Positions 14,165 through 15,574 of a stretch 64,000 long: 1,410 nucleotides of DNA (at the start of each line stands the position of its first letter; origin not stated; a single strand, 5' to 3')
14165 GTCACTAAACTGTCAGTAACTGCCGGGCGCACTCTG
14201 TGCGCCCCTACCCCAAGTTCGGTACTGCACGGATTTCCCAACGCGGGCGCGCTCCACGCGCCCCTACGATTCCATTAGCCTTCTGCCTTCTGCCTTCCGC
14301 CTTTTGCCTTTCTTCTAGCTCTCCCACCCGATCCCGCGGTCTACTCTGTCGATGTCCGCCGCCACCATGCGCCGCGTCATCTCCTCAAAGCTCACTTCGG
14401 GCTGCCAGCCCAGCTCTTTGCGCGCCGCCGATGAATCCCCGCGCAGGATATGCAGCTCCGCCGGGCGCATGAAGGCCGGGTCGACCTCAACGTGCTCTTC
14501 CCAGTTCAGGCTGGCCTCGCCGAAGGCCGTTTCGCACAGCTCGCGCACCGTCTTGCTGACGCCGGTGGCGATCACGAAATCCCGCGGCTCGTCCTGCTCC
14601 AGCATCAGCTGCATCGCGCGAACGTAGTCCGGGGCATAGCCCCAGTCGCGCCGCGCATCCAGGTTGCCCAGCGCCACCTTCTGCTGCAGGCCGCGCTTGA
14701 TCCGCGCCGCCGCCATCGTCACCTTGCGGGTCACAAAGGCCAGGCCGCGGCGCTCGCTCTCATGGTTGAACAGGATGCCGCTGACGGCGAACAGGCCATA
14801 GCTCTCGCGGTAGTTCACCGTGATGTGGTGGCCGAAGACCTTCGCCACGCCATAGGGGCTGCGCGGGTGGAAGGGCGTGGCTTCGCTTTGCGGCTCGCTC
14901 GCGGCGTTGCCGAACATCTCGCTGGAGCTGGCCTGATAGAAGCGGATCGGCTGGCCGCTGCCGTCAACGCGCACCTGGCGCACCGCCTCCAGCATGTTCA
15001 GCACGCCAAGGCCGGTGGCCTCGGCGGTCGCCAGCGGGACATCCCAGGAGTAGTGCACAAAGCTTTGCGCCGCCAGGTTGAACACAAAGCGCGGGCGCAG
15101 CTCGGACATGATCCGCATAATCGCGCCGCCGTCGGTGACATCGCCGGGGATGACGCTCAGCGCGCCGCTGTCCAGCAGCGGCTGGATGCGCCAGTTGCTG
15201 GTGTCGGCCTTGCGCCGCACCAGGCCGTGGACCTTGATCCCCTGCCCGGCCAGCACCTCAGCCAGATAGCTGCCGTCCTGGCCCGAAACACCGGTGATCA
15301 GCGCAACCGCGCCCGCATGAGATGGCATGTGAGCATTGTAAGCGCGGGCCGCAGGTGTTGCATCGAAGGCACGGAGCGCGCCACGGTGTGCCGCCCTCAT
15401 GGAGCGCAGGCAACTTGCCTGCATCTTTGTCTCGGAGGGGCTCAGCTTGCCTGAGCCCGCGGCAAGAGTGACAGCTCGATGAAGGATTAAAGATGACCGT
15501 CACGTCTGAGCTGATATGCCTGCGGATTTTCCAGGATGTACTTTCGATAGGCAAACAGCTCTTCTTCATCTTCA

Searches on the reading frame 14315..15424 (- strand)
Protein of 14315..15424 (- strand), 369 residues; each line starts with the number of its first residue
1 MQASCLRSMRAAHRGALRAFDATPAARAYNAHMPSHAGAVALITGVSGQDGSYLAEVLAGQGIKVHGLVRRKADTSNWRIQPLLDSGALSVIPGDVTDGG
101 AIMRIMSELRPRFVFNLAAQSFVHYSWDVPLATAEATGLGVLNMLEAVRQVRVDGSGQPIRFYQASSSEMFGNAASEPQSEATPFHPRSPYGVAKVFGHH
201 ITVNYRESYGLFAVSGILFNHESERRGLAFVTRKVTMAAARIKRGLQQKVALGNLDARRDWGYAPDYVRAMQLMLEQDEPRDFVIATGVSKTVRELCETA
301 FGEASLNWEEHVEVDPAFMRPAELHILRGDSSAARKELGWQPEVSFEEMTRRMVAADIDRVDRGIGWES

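Call 79: search_protein_families(library=pfam, proteins=[window:14315-15424:-], max_evalue=0.0001)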
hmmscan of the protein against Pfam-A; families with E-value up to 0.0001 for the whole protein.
window:14315-15424:- (369 aa): 3 families
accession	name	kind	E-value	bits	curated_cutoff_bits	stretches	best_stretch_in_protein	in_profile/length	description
PF16363.11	GDP_Man_Dehyd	-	4.5e-121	404.8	27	1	42-353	1-332/332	GDP-mannose 4,6 dehydratase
PF01370.27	Epimerase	-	3.4e-63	213.7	20.9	1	41-286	1-240/240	NAD dependent epimerase/dehydratase family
PF04321.23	RmlD_sub_bind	-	2.2e-08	34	27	1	42-220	4-154/287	RmlD substrate binding domain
